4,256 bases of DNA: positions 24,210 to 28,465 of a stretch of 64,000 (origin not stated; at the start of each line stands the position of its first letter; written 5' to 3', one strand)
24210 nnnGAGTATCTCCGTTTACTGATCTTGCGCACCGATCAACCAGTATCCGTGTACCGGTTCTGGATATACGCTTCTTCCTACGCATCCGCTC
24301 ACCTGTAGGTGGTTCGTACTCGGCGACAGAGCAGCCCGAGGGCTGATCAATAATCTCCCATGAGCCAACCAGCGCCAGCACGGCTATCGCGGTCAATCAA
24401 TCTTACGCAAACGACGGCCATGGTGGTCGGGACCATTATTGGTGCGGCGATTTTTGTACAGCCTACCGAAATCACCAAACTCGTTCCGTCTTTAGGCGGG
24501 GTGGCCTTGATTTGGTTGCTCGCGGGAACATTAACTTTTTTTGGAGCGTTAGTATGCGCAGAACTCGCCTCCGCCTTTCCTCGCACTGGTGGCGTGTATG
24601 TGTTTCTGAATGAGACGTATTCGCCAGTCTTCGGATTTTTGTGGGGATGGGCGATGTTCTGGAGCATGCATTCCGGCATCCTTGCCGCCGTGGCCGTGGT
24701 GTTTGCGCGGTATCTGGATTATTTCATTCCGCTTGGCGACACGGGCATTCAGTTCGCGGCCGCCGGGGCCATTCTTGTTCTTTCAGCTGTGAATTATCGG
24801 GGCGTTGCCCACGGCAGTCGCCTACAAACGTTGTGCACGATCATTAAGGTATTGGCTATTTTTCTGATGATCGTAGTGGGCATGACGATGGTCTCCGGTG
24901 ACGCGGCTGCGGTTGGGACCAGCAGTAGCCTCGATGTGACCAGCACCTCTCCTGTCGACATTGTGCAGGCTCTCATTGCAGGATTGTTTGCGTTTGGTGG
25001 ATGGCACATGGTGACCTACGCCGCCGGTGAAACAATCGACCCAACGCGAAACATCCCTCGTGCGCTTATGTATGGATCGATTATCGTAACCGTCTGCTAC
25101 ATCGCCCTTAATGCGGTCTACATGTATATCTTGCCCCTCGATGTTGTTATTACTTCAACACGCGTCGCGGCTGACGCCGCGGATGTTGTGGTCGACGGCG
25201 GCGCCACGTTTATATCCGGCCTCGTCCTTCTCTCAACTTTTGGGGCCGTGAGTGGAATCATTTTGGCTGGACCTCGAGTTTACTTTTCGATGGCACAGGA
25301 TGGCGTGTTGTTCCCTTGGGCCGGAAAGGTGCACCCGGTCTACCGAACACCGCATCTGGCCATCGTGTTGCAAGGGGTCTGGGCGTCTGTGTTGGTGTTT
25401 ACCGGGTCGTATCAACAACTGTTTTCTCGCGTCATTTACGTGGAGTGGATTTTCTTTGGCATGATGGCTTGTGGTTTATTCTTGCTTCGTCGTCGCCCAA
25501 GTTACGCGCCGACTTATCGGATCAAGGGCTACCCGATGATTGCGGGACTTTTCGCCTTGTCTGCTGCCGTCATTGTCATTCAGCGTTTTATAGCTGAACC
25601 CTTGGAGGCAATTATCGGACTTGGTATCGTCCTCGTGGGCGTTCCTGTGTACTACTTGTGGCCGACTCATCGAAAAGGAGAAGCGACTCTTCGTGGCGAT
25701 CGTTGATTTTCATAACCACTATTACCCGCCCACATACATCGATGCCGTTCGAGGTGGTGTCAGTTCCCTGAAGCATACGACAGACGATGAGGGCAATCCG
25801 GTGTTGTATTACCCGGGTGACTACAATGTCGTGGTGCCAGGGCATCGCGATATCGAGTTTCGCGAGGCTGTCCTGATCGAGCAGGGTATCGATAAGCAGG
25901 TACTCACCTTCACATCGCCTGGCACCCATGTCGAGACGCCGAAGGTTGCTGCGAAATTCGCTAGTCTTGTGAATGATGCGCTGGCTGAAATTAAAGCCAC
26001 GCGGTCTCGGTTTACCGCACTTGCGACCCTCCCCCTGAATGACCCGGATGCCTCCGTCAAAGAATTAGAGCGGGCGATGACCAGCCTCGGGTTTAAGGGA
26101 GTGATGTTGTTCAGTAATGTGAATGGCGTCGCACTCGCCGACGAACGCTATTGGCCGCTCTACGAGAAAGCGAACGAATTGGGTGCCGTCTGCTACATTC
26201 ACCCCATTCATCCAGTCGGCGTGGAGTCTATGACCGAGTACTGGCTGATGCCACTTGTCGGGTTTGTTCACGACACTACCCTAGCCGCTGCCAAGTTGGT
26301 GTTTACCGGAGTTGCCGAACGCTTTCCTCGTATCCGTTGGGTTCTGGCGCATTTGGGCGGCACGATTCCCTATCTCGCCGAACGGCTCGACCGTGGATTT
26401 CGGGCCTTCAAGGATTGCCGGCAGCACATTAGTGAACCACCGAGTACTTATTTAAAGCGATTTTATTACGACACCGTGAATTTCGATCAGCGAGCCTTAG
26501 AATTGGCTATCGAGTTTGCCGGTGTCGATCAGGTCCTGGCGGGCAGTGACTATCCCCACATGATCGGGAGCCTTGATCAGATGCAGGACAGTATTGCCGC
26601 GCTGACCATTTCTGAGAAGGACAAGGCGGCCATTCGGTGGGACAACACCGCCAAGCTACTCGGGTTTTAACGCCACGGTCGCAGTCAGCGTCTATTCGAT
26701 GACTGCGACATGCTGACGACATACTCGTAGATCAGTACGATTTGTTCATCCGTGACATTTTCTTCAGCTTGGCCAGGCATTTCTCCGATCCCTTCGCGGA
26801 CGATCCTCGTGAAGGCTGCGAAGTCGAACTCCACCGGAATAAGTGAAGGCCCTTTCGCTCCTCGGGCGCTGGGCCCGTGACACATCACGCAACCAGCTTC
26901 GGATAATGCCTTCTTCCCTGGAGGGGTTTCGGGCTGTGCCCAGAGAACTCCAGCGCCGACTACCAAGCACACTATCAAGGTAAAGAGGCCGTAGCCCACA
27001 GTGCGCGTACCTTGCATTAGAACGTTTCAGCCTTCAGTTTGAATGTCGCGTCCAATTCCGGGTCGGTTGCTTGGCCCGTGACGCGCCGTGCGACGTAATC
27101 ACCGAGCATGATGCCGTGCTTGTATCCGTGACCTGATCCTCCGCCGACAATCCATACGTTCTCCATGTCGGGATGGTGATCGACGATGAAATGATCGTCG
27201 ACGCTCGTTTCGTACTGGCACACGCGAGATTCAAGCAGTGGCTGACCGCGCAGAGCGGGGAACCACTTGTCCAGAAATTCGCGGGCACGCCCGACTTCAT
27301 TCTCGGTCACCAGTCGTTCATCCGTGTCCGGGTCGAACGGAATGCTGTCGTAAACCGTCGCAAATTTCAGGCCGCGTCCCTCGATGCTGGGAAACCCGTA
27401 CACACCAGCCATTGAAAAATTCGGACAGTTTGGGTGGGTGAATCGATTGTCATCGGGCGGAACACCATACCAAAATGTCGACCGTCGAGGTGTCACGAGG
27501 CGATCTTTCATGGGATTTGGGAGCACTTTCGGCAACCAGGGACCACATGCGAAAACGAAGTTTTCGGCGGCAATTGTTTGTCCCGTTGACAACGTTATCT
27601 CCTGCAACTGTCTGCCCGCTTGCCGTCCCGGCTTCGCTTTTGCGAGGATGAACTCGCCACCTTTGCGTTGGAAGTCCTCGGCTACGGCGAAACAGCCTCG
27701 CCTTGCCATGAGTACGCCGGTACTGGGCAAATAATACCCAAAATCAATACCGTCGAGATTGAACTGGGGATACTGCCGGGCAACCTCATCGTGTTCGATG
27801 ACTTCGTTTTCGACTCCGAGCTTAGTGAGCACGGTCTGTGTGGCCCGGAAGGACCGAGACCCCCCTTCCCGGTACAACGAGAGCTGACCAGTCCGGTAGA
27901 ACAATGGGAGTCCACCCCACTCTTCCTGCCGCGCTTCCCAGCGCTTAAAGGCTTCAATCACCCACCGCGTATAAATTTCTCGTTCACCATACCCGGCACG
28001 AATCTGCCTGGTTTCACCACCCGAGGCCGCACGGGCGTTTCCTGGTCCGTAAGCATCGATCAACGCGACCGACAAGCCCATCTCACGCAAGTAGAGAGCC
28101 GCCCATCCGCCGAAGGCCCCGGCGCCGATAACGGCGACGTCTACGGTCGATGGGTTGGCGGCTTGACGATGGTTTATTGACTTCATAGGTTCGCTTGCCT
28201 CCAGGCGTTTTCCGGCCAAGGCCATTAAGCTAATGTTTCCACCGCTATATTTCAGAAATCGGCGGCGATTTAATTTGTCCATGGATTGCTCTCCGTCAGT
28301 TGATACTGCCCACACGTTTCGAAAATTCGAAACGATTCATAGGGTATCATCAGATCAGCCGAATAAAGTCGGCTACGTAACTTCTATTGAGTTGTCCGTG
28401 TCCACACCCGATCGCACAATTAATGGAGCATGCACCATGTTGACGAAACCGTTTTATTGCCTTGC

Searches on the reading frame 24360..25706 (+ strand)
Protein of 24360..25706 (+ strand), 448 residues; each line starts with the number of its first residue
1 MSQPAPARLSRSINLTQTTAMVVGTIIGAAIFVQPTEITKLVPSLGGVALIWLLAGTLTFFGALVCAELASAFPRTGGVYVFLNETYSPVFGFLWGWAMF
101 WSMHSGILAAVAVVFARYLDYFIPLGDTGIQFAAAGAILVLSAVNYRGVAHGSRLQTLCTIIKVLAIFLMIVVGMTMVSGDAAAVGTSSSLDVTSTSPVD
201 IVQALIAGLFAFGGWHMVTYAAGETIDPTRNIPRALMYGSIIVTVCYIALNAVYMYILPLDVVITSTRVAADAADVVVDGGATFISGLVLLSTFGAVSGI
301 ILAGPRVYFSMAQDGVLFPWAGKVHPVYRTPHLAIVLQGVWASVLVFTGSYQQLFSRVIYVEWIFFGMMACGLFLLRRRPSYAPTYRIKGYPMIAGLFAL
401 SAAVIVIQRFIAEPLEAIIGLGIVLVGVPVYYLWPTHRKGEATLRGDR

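Call 3: search_protein_families(library=pfam, proteins=[window:24360-25706:+])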
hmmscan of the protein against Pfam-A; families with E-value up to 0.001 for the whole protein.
window:24360-25706:+ (448 aa): 2 families
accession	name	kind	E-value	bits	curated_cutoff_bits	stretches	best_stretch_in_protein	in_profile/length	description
PF13520.12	AA_permease_2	-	7e-53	180.5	27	1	13-412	1-407/427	Amino acid permease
PF00324.27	AA_permease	-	2.3e-35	122.6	24.6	1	21-377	5-382/470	Amino acid permease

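Call 4: search_protein_families(library=ncbifam, proteins=[window:24360-25706:+], max_evalue=0.01)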
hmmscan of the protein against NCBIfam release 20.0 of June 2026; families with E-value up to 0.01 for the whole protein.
window:24360-25706:+ (448 aa): 23 families
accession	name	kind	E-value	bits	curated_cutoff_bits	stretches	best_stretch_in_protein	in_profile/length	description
TIGR00911.1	2A0308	subfamily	3.8e-71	240.1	701.8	1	8-433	43-472/505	L-type amino acid transporter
TIGR00909.1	2A0306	subfamily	2.4e-48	165.1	556.8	1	9-433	1-428/429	amino acid transporter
NF008466.1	PRK11357.1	equivalog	1.6e-46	159.2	800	1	9-437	6-438/446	fructoselysine/psicoselysine transporter FrlA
NF053761.1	BrChAATpBcaP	equivalog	1.6e-30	106.5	690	1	7-436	18-453/460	branched-chain amino acid transporter BcaP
TIGR00905.1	2A0302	subfamily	1.6e-25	89.9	409.05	1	10-441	6-441/473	basic amino acid/polyamine antiporter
TIGR00908.1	2A0305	equivalog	3.1e-22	79.1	381.75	1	20-437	16-431/442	ethanolamine permease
TIGR00906.1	2A0303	subfamily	5.9e-21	74.5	681.7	1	7-380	27-430/602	cationic amino acid transport permease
NF007929.0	PRK10644.1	equivalog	1.3e-20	73.6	574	1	12-349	9-341/445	arginine/agmatine antiporter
TIGR04298.1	his_histam_anti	equivalog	1.6e-16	60.6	750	1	19-349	8-339/429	histidine-histamine antiporter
NF008245.0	PRK11021.1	equivalog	2.1e-16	59.9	284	1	9-365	4-352/419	L-methionine/branched-chain amino acid transporter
TIGR00913.1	2A0310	subfamily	6.6e-16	58.1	578.7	1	18-340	9-348/480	amino acid permease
TIGR01773.1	GABAperm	equivalog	1.1e-15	57.4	678.1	1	11-343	12-346/452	GABA permease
NF007754.0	PRK10435.1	equivalog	2.5e-14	53.1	585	1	11-316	5-305/443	cadaverine/lysine antiporter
NF007876.0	PRK10580.1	equivalog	4.3e-12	45.6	736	1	7-316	5-317/457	proline-specific permease ProY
NF008094.0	PRK10836.1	subfamily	9e-12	44.5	735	1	8-301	12-304/489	amino acid permease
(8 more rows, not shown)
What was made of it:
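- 24360..25706 (+): APC-superfamily amino-acid permease (LAT-like), 448 aa. Best NCBIfam hit is TIGR00911 (L-type amino acid transporter) at 240 bits, below cut-off (calls 3, 4).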

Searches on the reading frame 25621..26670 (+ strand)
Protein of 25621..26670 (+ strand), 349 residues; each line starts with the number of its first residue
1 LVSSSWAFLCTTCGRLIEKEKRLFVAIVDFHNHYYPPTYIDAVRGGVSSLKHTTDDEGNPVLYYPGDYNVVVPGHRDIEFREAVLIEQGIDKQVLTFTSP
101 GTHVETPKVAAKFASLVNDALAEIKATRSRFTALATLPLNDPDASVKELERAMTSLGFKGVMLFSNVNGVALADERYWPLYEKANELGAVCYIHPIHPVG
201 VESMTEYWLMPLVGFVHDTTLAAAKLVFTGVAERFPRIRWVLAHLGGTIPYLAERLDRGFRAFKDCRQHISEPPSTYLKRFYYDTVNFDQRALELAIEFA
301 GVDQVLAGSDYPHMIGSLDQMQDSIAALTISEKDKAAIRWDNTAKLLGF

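Call 3: search_protein_families(library=pfam, proteins=[window:25621-26670:+])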
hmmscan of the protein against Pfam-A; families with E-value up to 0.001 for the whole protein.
window:25621-26670:+ (349 aa): 1 family
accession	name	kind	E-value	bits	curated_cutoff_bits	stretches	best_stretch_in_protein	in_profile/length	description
PF04909.20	Amidohydro_2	-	5.6e-42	144.9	26.4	1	28-349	1-289/289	Amidohydrolase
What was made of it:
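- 25693..26670 (+): Amidohydro_2 (ACMSD-like metal-dependent decarboxylase/hydratase family), 325 aa, no leader, GTG start overlapping the permease stop by 14 nt. PF04909 at 145 bits (call 3).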

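Call 4: search_protein_families(library=ncbifam, proteins=[window:25621-26670:+], max_evalue=0.01)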
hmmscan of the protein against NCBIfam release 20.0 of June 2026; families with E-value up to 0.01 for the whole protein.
window:25621-26670:+ (349 aa): 0 families

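Call 27: search_solved_structures(query=window:25693-26670:+, max_evalue=0.00001)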
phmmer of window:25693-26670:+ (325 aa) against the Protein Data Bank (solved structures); distinct sequences matched with E-value up to 0.00001: 46.
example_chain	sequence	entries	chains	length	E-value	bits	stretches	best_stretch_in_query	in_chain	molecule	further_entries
4igm_A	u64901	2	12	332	5.1e-40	140.7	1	4-319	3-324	2-amino-3-carboxymuconate-6-semialdehyde decarboxylase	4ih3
4ofc_A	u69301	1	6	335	5.2e-40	140.7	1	4-319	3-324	2-amino-3-carboxymuconate-6-semialdehyde decarboxylase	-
2wm1_A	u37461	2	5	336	5.3e-40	140.6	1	4-319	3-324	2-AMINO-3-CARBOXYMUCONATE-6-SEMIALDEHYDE DECARBOXYLASE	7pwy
4ign_A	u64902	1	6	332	6e-40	140.5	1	4-319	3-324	2-amino-3-carboxymuconate-6-semialdehyde decarboxylase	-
6mgt_A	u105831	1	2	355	1.3e-29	106.5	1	4-310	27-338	2-amino-3-carboxymuconate 6-semialdehyde decarboxylase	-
8yt2_A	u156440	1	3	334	1.4e-29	106.4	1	4-310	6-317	2-amino-3-carboxymuconate 6-semialdehyde decarboxylase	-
2hbv_A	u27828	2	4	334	2.6e-29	105.5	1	4-310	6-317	2-amino-3-carboxymuconate 6-semialdehyde decarboxylase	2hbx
3s4t_A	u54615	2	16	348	2.7e-29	105.5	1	53-322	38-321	Amidohydrolase 2 | Gamma-resorcylate decarboxylase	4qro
6mgs_A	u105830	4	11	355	3.3e-29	105.2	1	4-310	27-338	2-amino-3-carboxymuconate 6-semialdehyde decarboxylase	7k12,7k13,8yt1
4ifk_B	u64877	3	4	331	4.2e-29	104.8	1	4-310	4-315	2-amino-3-carboxymuconate 6-semialdehyde decarboxylase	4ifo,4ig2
4icm_A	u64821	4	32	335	8.3e-29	103.9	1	59-322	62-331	5-carboxyvanillate decarboxylase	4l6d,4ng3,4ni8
4era_A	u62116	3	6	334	1.6e-28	102.9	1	4-310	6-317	2-amino-3-carboxymuconate 6-semialdehyde decarboxylase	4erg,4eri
4ifk_A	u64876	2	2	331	1.8e-28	102.8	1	4-310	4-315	2-amino-3-carboxymuconate 6-semialdehyde decarboxylase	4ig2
4ifr_A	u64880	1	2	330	1.9e-28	102.7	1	4-310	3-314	2-amino-3-carboxymuconate 6-semialdehyde decarboxylase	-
4epk_A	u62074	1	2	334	5.3e-28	101.2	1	4-310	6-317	2-amino-3-carboxymuconate 6-semialdehyde decarboxylase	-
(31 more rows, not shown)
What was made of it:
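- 25693..26670 (+): Best PDB matches are ACMSD at 5e-40, then gamma-resorcylate and 5-carboxyvanillate decarboxylases (call 27).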

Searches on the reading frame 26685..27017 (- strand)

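Call 3: search_protein_families(library=pfam, proteins=[window:26685-27017:-])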
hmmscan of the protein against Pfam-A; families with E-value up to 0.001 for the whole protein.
window:26685-27017:- (110 aa): 2 families
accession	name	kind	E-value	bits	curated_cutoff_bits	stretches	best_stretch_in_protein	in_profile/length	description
PF13442.11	Cytochrome_CBB3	-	1.5e-11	44.9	27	1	37-100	8-68/68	Cytochrome C oxidase, cbb3-type, subunit III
PF00034.26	Cytochrom_C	-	4.7e-06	28.3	21.3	0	34-60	4-31/90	Cytochrome c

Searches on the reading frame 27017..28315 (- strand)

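Call 3: search_protein_families(library=pfam, proteins=[window:27017-28315:-])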
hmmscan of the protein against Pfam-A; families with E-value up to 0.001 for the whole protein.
window:27017-28315:- (432 aa): 3 families
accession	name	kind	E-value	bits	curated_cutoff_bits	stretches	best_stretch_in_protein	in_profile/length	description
PF01266.30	DAO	-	1.2e-48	166.9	27.9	1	59-411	1-353/353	FAD dependent oxidoreductase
PF00890.30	FAD_binding_2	-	0.0008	19.2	20.4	0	59-100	1-44/414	FAD binding domain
PF07992.20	Pyr_redox_2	-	0.00097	19.1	26.1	0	59-87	2-30/291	Pyridine nucleotide-disulphide oxidoreductase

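Call 4: search_protein_families(library=ncbifam, proteins=[window:27017-28315:-], max_evalue=0.01)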
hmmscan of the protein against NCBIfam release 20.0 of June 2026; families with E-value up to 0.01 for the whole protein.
window:27017-28315:- (432 aa): 21 families
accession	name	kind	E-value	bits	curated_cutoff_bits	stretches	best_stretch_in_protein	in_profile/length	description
NF008425.0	PRK11259.1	equivalog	6.2e-63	213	257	1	57-423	4-369/377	N-methyl-L-tryptophan oxidase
TIGR01377.1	soxA_mon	subfamily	8e-44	149.9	479.65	1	59-421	2-367/381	amino oxidase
TIGR02352.1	thiamin_ThiO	equivalog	2.8e-12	46.4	250.8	1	60-271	1-217/351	glycine oxidase ThiO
NF005511.0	PRK07121.1-4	equivalog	1.9e-06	26.6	466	1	41-100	4-63/553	FAD-binding protein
NF001933.0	PRK00711.1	subfamily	1.5e-05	24.2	383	0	141-266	134-262/429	D-amino acid dehydrogenase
NF002480.1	PRK01747.1-1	equivalog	8.3e-05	21.2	540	1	37-218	227-409/645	bifunctional tRNA (5-methylaminomethyl-2-thiouridine)(34)-methyltransferase MnmC2/FAD-dependent 5-carboxymethylaminomethyl-2-thiouridine(34)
NF040813.1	pro_dh_Thprot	equivalog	0.00028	20.1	600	1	60-99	2-42/362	D-proline dehydrogenase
NF050086.1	pipecolate_AmaA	exception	0.00068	18.4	600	1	50-92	18-60/425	L-pipecolate oxidase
NF005612.0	PRK07364.1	equivalog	0.0014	17.2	487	1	48-91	9-52/415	FAD-dependent hydroxylase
TIGR03197.1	MnmC_Cterm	equivalog_domain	0.0015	17.7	174.2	1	59-261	1-203/400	FAD-dependent 5-carboxymethylaminomethyl-2-thiouridine(34) oxidoreductase MnmC1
NF009479.0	PRK12845.1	equivalog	0.0015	17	793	0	45-100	6-61/566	3-ketosteroid-delta-1-dehydrogenase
NF006448.0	PRK08773.1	equivalog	0.0018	17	614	1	56-98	5-47/393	UbiH/UbiF family hydroxylase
NF005787.0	PRK07608.1-2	equivalog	0.0023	16.7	624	1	50-106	10-65/429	UbiH/UbiF family hydroxylase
NF005691.0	PRK07494.1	equivalog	0.0038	15.8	459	1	53-88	4-39/404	UbiH/UbiF family hydroxylase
TIGR02485.1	CobZ_N-term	equivalog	0.0047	15.8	372.55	1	58-123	2-63/437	FAD-dependent tricarballylate dehydrogenase TcuA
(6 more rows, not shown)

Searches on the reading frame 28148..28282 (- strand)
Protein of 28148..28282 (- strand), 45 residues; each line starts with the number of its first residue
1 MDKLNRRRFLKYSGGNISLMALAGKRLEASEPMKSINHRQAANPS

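Call 45: search_protein_families(library=pfam, max_evalue=10, proteins=[window:28148-28282:-])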
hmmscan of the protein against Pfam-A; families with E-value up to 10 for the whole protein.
seq(45 aa): 1 family
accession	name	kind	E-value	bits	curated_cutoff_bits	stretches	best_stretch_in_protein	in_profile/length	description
PF10518.14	TAT_signal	-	0.023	15.1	22.7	1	3-15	1-13/21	TAT (twin-arginine translocation) pathway signal sequence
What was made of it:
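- On Tat (twin-arginine) signal peptide: Pfam PF10518 hits neither ORF (call 45).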

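Call 46: search_protein_families(library=ncbifam, max_evalue=10, proteins=[window:28148-28282:-])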
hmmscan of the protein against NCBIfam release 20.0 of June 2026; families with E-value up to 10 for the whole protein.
seq(45 aa): 1 family
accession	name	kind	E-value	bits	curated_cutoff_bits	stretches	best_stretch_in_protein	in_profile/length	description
TIGR01409.1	TAT_signal_seq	domain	0.063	13.7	16.7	1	4-22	1-19/29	twin-arginine translocation signal domain-containing protein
